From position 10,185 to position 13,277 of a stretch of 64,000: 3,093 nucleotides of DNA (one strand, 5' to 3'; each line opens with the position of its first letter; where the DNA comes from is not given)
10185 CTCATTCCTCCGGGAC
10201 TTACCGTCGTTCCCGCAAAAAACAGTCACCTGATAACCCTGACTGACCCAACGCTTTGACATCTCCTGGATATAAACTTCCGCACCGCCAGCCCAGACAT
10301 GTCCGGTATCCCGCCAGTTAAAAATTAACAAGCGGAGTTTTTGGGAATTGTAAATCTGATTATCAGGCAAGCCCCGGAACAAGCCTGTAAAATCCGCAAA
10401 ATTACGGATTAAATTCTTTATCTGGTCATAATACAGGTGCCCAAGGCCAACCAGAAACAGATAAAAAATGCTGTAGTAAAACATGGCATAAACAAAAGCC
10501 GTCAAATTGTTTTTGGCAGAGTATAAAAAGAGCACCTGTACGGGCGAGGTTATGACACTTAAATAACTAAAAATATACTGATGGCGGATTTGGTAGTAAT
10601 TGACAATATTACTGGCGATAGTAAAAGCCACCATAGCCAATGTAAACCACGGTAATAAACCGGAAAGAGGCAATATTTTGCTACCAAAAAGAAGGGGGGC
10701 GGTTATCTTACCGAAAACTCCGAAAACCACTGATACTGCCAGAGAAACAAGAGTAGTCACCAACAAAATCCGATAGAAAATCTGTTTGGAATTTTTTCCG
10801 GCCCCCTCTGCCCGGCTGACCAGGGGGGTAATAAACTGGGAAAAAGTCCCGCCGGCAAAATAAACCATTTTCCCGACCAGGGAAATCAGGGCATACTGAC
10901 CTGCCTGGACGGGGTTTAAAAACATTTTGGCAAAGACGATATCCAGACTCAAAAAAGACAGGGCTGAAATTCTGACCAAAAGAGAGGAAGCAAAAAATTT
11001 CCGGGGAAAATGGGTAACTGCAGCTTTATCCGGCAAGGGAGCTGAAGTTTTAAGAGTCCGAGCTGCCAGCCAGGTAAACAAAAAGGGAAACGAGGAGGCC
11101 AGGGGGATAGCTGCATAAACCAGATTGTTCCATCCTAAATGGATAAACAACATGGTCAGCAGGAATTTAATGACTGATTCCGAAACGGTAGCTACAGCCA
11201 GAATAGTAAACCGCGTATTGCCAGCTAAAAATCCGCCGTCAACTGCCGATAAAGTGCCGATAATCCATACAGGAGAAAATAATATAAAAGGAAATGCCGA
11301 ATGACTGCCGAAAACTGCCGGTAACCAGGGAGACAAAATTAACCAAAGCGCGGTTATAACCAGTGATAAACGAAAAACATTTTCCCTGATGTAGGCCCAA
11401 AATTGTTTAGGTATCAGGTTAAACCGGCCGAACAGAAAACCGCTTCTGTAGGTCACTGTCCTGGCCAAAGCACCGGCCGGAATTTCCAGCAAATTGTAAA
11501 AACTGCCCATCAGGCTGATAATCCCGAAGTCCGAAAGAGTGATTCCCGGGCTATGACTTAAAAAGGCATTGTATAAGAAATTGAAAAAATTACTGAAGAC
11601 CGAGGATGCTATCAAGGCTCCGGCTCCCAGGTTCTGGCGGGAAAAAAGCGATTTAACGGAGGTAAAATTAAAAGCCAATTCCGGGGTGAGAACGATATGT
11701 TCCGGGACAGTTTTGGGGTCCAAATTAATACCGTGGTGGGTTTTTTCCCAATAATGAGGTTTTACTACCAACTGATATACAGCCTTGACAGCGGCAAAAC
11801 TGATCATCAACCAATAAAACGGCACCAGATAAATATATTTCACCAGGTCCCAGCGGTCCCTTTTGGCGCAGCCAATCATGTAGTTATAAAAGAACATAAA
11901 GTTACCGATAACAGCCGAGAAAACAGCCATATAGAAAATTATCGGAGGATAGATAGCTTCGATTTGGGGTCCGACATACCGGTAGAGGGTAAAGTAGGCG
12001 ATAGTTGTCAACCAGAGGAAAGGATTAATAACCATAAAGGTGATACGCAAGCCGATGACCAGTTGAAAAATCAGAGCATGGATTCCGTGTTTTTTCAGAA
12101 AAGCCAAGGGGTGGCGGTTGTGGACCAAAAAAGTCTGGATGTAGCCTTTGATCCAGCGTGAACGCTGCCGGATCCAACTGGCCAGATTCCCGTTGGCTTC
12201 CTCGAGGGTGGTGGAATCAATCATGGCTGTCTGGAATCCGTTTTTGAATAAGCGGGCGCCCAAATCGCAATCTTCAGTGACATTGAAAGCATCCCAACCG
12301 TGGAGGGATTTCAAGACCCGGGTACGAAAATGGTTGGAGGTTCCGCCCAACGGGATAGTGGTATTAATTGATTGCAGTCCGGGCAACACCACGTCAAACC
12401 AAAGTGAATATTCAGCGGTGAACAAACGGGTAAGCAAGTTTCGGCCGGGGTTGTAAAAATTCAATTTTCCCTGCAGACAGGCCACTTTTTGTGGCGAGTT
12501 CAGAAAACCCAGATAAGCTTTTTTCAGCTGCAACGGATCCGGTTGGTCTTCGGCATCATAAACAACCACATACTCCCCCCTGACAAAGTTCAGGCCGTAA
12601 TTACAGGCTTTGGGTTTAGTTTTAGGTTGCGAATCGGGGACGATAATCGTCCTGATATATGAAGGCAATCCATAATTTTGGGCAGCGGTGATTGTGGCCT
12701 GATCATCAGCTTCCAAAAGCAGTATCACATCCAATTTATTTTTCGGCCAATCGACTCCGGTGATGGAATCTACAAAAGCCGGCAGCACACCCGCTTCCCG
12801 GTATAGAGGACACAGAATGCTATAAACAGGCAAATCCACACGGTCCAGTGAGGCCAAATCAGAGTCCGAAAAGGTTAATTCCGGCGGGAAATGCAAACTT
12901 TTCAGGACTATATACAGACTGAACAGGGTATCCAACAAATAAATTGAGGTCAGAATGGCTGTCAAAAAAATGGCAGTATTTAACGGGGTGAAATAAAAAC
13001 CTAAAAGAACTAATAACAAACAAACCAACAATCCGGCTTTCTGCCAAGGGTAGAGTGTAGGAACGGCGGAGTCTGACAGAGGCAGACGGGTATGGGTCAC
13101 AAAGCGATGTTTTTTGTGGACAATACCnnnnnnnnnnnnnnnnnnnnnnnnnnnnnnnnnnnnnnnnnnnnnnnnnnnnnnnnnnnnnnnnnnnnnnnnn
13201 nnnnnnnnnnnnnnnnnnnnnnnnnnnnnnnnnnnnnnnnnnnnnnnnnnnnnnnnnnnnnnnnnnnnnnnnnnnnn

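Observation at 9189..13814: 1541-aa single-polypeptide polysaccharide synthase: GT2 + processive GT2 (QxxRW) + flippase-like 12-TM region + GT4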

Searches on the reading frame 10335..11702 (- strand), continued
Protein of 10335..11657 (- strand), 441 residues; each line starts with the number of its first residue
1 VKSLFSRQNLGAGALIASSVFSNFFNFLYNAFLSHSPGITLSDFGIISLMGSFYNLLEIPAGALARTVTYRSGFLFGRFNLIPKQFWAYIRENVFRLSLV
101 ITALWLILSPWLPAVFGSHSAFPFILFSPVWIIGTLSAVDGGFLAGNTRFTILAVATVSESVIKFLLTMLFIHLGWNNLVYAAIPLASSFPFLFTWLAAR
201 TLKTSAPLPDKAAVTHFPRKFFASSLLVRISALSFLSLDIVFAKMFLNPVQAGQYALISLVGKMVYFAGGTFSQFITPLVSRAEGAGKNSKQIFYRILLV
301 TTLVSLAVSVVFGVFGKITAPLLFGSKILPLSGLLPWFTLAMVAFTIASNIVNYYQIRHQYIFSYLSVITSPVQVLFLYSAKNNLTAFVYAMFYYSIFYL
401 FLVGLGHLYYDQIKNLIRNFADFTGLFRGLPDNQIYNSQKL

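Call 107: find_encoding_contigs(protein=P0179, flank=9000, max_places=1)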
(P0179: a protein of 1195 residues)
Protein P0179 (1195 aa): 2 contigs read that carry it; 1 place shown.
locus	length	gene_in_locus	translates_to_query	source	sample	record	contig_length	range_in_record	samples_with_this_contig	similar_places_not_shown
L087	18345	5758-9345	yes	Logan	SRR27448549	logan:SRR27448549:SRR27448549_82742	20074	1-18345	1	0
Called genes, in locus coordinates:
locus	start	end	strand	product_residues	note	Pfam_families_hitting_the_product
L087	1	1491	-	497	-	?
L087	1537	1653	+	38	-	-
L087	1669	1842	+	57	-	-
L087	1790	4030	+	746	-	PF00535:Glycos_transf_2, PF13641:Glyco_tranf_2_3 (weak), PF13506:Glyco_transf_21, PF00535:Glycos_transf_2, PF13641:Glyco_tranf_2_3, PF13632:Glyco_trans_2_3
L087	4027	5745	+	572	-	PF13231:PMT_2 (weak)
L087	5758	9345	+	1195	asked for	PF13439:Glyco_transf_4, PF13579:Glyco_trans_4_4, PF20706:GT4-conflict, PF00534:Glycos_transf_1, PF13524:Glyco_trans_1_2 (weak), PF13692:Glyco_trans_1_4, PF13480:Acetyltransf_6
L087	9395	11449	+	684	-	PF00535:Glycos_transf_2, PF13641:Glyco_tranf_2_3, PF13439:Glyco_transf_4, PF00534:Glycos_transf_1, PF20706:GT4-conflict (weak), PF13692:Glyco_trans_1_4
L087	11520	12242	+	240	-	PF02585:PIG-L (weak)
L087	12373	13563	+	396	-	PF01341:Glyco_hydro_6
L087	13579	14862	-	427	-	PF14397:ATPgrasp_ST, PF02655:ATP-grasp_3 (faint), PF08443:RimK (faint), PF05618:RimB-like (faint), PF13650:Asp_protease_2 (weak), PF13975:gag-asp_proteas (weak)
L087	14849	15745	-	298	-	PF14402:7TM_transglut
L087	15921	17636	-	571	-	-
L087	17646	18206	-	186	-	PF07638:Sigma70_ECF (weak), PF04542:Sigma70_r2, PF08281:Sigma70_r4_2, PF04545:Sigma70_r4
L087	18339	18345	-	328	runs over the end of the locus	-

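Call 108: find_encoding_contigs(protein=P0154, flank=9000, max_places=1)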
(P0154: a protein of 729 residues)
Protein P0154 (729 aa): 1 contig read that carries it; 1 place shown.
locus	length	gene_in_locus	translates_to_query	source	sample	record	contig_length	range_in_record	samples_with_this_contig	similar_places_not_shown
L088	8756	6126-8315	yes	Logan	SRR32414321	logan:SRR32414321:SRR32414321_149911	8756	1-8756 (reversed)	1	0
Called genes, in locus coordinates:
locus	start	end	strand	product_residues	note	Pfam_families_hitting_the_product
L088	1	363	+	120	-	?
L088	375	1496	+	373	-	PF00534:Glycos_transf_1, PF13692:Glyco_trans_1_4, PF13524:Glyco_trans_1_2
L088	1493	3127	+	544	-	-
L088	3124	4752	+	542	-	-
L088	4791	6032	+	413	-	PF03447:NAD_binding_3 (weak), PF21135:DRL_cat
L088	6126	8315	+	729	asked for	-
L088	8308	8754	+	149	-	?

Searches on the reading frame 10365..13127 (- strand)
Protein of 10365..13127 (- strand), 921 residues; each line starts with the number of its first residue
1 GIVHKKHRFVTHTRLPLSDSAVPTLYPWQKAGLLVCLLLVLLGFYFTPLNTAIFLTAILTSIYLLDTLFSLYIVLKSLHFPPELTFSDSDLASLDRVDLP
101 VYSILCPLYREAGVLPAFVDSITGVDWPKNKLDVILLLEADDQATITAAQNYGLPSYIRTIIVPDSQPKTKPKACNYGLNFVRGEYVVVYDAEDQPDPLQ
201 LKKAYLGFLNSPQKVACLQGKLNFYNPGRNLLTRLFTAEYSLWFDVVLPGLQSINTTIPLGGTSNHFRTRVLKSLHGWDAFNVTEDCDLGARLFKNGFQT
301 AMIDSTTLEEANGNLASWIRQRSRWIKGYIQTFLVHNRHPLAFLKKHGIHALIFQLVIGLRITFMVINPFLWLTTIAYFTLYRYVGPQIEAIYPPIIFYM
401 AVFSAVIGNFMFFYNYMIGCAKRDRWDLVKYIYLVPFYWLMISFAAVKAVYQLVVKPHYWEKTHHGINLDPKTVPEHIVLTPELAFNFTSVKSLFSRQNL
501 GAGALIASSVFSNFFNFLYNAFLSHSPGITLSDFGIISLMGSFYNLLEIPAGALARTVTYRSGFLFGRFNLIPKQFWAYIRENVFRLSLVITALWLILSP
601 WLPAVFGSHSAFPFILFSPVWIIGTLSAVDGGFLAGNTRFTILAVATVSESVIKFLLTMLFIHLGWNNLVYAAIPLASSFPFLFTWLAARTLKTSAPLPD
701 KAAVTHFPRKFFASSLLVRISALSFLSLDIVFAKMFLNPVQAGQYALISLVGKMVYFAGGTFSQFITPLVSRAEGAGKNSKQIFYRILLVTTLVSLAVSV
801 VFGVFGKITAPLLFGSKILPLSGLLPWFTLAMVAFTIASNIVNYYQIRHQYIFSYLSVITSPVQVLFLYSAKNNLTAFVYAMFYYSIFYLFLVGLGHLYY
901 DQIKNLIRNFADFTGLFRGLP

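Call 93: predict_structure(alignment_id=A4)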
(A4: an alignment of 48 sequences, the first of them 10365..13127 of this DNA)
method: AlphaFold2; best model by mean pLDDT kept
length: 921 residues; sequences in the alignment: 48
mean_pLDDT: 85.3   pTM: 0.61
mean pLDDT of the five models: 85.3, 85.0, 83.4, 83.0, 78.5
residues with pLDDT >= 90: 390; 70-90: 451; 50-70: 57; < 50: 23
segments of 3 or more residues with pLDDT < 50: 470-491
pLDDT, mean of each block of 10 residues (from residue 1): 64 83 81 91 90 87 87 86 87 94 94 88 95 96 91 94 82 91 96 92 96 93 85 90 90 85 88 92 87 91 91 84 88 88 89 83 75 71 74 83 81 88 87 84 88 76 56 38 39 61 84 82 70 66 82 95 92 92 95 92 77 88 94 94 91 91 85 89 92 79 89 92 79 76 81 88 93 93 94 93 85 74 92 95 94 91 89 90 94 93 85 71 44
secondary structure, 60 per line:
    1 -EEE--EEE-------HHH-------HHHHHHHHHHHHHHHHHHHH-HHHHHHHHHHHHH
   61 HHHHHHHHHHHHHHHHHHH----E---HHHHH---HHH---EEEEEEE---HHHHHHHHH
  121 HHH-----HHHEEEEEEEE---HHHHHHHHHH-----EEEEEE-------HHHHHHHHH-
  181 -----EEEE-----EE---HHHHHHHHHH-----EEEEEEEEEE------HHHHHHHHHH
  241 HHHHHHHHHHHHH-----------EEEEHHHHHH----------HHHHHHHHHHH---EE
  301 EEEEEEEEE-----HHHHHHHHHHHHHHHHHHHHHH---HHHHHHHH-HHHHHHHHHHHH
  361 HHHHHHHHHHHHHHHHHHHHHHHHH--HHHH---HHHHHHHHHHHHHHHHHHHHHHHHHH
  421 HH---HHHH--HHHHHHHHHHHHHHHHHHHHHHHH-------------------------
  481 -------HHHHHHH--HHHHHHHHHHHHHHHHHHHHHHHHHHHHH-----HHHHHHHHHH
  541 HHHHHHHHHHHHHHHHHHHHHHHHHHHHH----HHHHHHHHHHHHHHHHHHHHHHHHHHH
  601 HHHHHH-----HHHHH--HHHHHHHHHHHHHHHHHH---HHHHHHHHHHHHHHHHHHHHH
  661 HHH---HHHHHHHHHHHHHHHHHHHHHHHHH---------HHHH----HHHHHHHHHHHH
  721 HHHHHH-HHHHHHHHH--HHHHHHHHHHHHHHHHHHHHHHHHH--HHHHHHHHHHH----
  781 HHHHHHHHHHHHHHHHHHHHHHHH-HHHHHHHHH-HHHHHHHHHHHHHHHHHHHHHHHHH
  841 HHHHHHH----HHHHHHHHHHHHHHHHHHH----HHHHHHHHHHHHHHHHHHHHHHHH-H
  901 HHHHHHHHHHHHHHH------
elements in order (helices of 4 or more, strands of 3 or more residues): E2-4 E7-9 H27-46 H48-79 H88-92 E102-108 H112-123 E132-139 H143-152 E158-163 H171-179 E186-189 H200-209 E215-224 H231-253 E265-268 H269-274 H285-295 E299-309 H315-336 H340-347 H349-385 H388-391 H395-422 H426-429 H432-455 H488-494 H497-525 H531-569 H574-606 H612-616 H619-636 H640-663 H667-691 H701-704 H709-726 H728-736 H739-763 H766-776 H781-804 H806-814 H816-847 H852-870 H875-898 H900-915
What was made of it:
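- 11730..12119 (-): aa 566-695: C-terminal membrane and interface helices of the synthase module, ending in the invariant W689-E-K-T-H-H-G695 (11730-11750), a possible gating-loop equivalent. Helices at aa 578-614, 624-651 and 661-684 (call 93).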

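Call 95: fold_search(model_id=the predicted structure, library=pdb)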
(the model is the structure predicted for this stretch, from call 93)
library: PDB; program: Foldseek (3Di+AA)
matches with E <= 10: 796; with E <= 0.001: 242
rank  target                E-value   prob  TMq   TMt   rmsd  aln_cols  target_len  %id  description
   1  9b8v_E                1.4e-10  1.00  0.30  0.32  13.9       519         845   18  AlphaFold2 informed cryo-EM model of the E. coli cellulose synthase BcsAG3B6 complex (released 2025-02-19)
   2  8smn_A                4.1e-10  1.00  0.28  0.48  13.9       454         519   15  Xenopus laevis hyaluronan synthase 1, nascent HA polymer bound state (released 2024-05-01)
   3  9fnn_A                4.2e-10  1.00  0.27  0.31  15.6       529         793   17  Cryo-EM structure of the c-di-GMP-saturated 'crown'less Bcs macrocomplex for cellulose secretion in E. coli (released 2024-10-16)
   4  8smp_A                5.9e-10  1.00  0.28  0.46  12.5       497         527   15  Xenopus laevis hyaluronan synthase 1, UDP-bound, gating loop inserted state (released 2024-05-01)
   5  8smm_A                1.3e-09  1.00  0.27  0.45  14.8       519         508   15  Xenopus laevis hyaluronan synthase 1 (released 2024-05-01)
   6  9fmv_A                4.9e-09  1.00  0.25  0.29  16.1       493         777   18  Cryo-EM structure of the c-di-GMP-free synthase:pEtN transferase complex (BcsA-Bct-G3) from the E. coli cellulose secr (released 2024-10-16)
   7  9fmz_A                5.7e-09  1.00  0.29  0.32  11.2       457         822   19  Cryo-EM structure of the c-di-GMP-bound synthase:pEtN transferase complex (BcsA-Bct-G3) from the E. coli cellulose sec (released 2024-10-16)
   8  7sp9_A                1.3e-08  1.00  0.25  0.43  15.9       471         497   14  Chlorella virus Hyaluronan Synthase in the GlcNAc-primed channel-closed state (released 2022-04-06)
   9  8sne_A                1.4e-08  1.00  0.30  0.53  13.5       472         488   15  Chlorella virus Hyaluronan Synthase bound to GlcA extended GlcNAc primer and UDP (released 2024-05-01)
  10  9fp0_A                1.5e-08  1.00  0.26  0.30  15.6       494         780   18  Cryo-EM structure of the 'crown'less Bcs macrocomplex for E. coli cellulose secretion in non-saturating c-di-GMP (loca (released 2024-10-16)
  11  7sp8_A                1.7e-08  1.00  0.27  0.45  15.2       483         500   15  Chlorella virus Hyaluronan Synthase bound to UDP-GlcNAc (released 2022-04-06)
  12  4p00_A                1.9e-08  1.00  0.35  0.43   5.1       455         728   19  Bacterial Cellulose Synthase in complex with cyclic-di-GMP and UDP (released 2014-04-09)
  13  9yq5_A                2.0e-08  1.00  0.34  0.61   4.9       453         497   13  Chlorella virus hyaluronan synthase bound to an inserted UDP-GlcA (released 2025-12-10)
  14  9yq2_A                2.0e-08  1.00  0.33  0.60   5.5       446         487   14  Chlorella virus hyaluronan synthase bound to DDM (released 2025-12-10)
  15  7sp7_A                2.0e-08  1.00  0.33  0.57   6.2       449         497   12  Chlorella virus hyaluronan synthase inhibited by UDP (released 2022-04-06)
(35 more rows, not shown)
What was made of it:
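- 11730..12119 (-): The fold match to BcsA and HAS includes the TM region (call 95).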
